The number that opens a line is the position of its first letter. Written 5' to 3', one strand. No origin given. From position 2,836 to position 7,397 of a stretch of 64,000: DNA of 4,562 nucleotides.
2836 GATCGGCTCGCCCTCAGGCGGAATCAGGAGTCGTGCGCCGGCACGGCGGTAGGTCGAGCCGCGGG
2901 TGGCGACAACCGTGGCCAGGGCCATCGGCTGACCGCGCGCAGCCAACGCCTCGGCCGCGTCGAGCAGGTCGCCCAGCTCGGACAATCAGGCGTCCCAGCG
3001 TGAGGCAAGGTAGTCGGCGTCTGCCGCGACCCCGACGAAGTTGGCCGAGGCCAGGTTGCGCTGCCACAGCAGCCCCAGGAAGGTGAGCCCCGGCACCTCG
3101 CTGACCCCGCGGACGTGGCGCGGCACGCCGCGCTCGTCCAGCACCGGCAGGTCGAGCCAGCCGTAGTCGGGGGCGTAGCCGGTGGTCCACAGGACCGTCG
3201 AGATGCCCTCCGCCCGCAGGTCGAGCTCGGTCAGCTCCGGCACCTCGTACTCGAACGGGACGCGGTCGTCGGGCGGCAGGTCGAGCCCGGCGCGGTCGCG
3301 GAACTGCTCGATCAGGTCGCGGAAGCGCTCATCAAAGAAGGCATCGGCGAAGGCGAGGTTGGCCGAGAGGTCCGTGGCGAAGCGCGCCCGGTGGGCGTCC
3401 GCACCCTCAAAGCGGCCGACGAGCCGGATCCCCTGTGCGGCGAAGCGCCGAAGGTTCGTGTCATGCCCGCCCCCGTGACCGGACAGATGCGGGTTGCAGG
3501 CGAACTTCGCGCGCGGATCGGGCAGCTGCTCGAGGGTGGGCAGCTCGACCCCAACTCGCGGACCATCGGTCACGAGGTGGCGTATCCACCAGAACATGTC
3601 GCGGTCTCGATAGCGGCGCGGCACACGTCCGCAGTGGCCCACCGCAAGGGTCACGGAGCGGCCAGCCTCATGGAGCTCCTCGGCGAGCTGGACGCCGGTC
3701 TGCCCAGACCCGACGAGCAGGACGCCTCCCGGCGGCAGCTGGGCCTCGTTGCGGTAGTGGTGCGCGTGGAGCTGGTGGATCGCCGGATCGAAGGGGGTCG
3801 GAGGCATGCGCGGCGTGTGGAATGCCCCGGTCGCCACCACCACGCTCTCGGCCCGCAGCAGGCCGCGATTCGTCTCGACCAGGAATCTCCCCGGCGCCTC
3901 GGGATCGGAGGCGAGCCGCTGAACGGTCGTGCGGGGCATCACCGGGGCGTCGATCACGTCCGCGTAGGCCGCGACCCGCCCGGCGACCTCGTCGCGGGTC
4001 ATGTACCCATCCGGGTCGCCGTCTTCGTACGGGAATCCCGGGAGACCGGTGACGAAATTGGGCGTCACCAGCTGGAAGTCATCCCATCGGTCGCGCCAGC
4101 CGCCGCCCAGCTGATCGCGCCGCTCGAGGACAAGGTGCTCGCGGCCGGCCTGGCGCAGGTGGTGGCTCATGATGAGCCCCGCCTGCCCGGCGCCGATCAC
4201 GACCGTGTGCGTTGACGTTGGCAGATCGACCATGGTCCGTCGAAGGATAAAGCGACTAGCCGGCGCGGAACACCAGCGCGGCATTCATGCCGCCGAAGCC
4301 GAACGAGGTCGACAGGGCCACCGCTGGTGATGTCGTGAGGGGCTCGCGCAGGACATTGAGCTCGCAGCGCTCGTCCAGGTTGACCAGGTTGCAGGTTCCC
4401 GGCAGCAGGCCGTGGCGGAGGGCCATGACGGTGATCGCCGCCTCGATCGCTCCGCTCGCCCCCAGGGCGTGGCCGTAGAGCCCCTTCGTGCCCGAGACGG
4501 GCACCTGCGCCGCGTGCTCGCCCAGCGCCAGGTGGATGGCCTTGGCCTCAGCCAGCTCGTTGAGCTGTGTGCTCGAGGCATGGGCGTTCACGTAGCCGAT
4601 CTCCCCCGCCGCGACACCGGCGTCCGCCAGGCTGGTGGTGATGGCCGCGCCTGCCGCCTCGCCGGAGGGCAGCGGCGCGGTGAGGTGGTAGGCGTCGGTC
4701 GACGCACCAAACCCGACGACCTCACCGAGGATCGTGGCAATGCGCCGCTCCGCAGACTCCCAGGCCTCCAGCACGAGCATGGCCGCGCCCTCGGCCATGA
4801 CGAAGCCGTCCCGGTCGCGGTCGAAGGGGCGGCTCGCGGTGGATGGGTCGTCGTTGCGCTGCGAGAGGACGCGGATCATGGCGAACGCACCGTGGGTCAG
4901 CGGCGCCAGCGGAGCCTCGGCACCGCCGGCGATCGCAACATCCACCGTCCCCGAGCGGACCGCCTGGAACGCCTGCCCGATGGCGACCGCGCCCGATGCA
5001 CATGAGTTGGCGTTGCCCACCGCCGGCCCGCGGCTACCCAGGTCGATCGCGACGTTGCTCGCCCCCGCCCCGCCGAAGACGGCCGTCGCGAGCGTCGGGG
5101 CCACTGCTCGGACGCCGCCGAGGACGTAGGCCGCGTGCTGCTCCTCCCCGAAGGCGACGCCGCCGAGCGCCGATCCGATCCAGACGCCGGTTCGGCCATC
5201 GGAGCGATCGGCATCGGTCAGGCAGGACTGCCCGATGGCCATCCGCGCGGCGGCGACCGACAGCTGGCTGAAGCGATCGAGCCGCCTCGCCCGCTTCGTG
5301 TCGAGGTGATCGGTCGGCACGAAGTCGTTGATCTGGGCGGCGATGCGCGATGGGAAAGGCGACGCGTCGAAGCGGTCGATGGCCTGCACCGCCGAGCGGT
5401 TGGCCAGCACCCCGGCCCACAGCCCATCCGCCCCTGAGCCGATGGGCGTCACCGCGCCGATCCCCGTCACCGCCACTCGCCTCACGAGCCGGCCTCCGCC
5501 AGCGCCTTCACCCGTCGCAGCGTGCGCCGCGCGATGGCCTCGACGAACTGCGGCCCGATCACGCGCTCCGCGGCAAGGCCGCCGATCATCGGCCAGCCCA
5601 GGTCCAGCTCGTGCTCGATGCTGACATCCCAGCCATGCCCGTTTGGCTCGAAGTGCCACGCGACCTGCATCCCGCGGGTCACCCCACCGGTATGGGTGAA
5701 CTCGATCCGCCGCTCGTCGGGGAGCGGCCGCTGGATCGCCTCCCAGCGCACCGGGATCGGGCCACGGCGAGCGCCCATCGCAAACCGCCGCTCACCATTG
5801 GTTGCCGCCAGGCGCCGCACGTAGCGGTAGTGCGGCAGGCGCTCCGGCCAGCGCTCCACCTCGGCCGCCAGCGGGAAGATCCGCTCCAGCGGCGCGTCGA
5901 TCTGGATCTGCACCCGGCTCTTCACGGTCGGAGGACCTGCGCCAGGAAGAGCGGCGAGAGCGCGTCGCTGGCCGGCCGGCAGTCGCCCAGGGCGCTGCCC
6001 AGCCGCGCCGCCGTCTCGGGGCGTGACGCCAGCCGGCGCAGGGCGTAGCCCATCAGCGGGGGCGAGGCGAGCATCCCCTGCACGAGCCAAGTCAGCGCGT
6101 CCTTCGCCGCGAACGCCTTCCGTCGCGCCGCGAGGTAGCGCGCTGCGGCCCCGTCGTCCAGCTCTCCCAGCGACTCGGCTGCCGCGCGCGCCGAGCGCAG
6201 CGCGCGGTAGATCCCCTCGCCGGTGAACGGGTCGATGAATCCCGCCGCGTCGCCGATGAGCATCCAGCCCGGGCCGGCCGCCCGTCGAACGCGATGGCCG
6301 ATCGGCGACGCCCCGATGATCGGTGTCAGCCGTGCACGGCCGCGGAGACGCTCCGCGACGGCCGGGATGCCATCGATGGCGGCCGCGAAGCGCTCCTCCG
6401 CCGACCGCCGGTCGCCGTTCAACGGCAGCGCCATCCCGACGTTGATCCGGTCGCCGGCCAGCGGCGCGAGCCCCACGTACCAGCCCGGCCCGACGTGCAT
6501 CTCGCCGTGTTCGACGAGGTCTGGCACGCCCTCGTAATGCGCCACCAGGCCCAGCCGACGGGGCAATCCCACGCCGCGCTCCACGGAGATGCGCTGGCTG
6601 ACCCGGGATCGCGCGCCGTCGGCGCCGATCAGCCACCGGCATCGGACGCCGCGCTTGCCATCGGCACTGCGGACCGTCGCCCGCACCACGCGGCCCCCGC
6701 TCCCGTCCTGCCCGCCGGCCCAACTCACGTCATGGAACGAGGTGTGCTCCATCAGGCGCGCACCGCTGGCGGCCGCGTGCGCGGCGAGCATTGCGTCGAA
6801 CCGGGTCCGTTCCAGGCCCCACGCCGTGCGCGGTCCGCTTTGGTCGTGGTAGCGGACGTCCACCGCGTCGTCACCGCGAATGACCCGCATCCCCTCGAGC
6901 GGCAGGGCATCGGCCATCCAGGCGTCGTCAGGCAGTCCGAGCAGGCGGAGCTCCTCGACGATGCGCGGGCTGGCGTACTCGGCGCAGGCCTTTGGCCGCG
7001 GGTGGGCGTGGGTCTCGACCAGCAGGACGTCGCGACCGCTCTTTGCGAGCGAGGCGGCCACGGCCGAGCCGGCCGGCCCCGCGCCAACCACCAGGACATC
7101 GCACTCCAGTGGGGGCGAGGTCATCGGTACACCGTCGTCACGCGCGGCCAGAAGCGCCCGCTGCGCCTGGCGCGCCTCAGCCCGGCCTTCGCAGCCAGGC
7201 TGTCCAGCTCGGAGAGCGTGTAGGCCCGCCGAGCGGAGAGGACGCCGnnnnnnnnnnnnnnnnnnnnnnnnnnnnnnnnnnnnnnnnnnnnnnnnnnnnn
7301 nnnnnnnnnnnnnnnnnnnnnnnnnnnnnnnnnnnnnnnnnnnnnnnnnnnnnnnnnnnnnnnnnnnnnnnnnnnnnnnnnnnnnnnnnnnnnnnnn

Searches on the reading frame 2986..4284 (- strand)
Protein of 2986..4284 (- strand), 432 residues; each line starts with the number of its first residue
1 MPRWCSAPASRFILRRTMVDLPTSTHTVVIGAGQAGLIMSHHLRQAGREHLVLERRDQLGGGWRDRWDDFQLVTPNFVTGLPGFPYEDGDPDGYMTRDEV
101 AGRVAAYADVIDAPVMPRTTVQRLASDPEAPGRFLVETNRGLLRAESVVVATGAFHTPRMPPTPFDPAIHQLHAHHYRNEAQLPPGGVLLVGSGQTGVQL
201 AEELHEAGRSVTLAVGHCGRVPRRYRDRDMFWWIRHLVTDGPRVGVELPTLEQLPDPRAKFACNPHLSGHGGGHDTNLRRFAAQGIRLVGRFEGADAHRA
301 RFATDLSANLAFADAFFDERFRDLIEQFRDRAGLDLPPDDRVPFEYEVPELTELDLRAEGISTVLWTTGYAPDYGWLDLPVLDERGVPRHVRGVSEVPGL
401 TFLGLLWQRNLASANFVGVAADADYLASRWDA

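Call 71: search_protein_families(library=pfam, proteins=[window:2986-4284:-], max_evalue=0.0001)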
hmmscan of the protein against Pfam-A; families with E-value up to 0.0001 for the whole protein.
window:2986-4284:- (432 aa): 9 families
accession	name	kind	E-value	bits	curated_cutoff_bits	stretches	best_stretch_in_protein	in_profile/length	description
PF13738.12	Pyr_redox_3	-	1.2e-21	77.7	30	1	28-216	1-195/305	Pyridine nucleotide-disulphide oxidoreductase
PF07992.20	Pyr_redox_2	-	2.2e-14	54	26.1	1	26-213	2-170/291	Pyridine nucleotide-disulphide oxidoreductase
PF13450.12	NAD_binding_8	-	6.8e-10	39.5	21.9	1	29-66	1-38/68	NAD(P)-binding Rossmann-like domain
PF03486.20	HI0933_like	-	3e-07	30.6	50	0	26-60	2-36/244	HI0933-like protein Rossmann domain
PF00070.33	Pyr_redox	-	6.1e-07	30.3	22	0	26-60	1-35/82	Pyridine nucleotide-disulphide oxidoreductase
PF00743.25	FMO-like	-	1.2e-06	27.7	22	1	28-226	5-224/532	Flavin-binding monooxygenase-like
PF01494.25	FAD_binding_3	-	5.1e-06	26.4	22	0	25-58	2-35/349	FAD binding domain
PF13434.12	Lys_Orn_oxgnase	-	1.1e-05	25.2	21.3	0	120-213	117-216/339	L-lysine 6-monooxygenase/L-ornithine 5-monooxygenase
PF01266.30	DAO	-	2.4e-05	24.5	27.9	0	27-62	2-37/353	FAD dependent oxidoreductase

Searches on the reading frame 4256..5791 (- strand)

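Call 71: search_protein_families(library=pfam, proteins=[window:4256-5791:-], max_evalue=0.0001)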
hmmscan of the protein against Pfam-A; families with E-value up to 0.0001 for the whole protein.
window:4256-5791:- (511 aa): 3 families
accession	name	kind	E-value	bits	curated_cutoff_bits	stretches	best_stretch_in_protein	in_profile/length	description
PF00109.32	ketoacyl-synt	-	2.1e-44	152.4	20.8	1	104-344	2-249/252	Beta-ketoacyl synthase, N-terminal domain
PF02801.28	Ketoacyl-synt_C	-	9.6e-29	100.2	20.8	1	355-469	1-118/119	Beta-ketoacyl synthase, C-terminal domain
PF00108.29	Thiolase_N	-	5.6e-05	23.1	26.4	1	250-292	71-113/260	Thiolase, N-terminal domain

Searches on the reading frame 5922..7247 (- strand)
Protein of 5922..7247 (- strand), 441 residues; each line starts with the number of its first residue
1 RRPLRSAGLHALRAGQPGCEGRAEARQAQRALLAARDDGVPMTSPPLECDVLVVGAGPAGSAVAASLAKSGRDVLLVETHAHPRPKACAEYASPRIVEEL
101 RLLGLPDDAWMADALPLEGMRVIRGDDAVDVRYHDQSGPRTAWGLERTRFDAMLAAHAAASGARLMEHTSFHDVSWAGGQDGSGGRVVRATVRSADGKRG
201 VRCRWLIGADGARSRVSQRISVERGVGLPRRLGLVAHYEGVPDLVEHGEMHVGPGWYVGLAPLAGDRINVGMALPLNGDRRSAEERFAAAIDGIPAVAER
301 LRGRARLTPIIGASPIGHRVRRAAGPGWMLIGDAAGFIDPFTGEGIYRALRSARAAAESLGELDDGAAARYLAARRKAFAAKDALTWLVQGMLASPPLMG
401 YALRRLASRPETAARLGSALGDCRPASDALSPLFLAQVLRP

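Call 71: search_protein_families(library=pfam, proteins=[window:5922-7247:-], max_evalue=0.0001)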
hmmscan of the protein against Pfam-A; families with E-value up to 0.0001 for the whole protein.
window:5922-7247:- (441 aa): 8 families
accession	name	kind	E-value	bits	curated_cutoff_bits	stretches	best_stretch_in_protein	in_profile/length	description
PF01494.25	FAD_binding_3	-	1.3e-28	100.7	22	1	48-371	1-329/349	FAD binding domain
PF04820.20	Trp_halogenase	-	1.4e-09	37.8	21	0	50-113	1-67/458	Tryptophan halogenase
PF13450.12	NAD_binding_8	-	2.2e-07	31.5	21.9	1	53-83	1-31/68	NAD(P)-binding Rossmann-like domain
PF05834.18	Lycopene_cycl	-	5.5e-07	29.4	23.4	0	50-365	1-295/380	Lycopene cyclase protein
PF01266.30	DAO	-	1.7e-06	28.3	27.9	1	50-82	1-33/353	FAD dependent oxidoreductase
PF12831.13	FAD_oxidored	-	1.7e-06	28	27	1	50-207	1-141/416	FAD dependent oxidoreductase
PF00890.30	FAD_binding_2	-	3.2e-05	23.7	20.4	0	50-79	1-30/414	FAD binding domain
PF07992.20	Pyr_redox_2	-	6.2e-05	23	26.1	0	50-80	2-32/291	Pyridine nucleotide-disulphide oxidoreductase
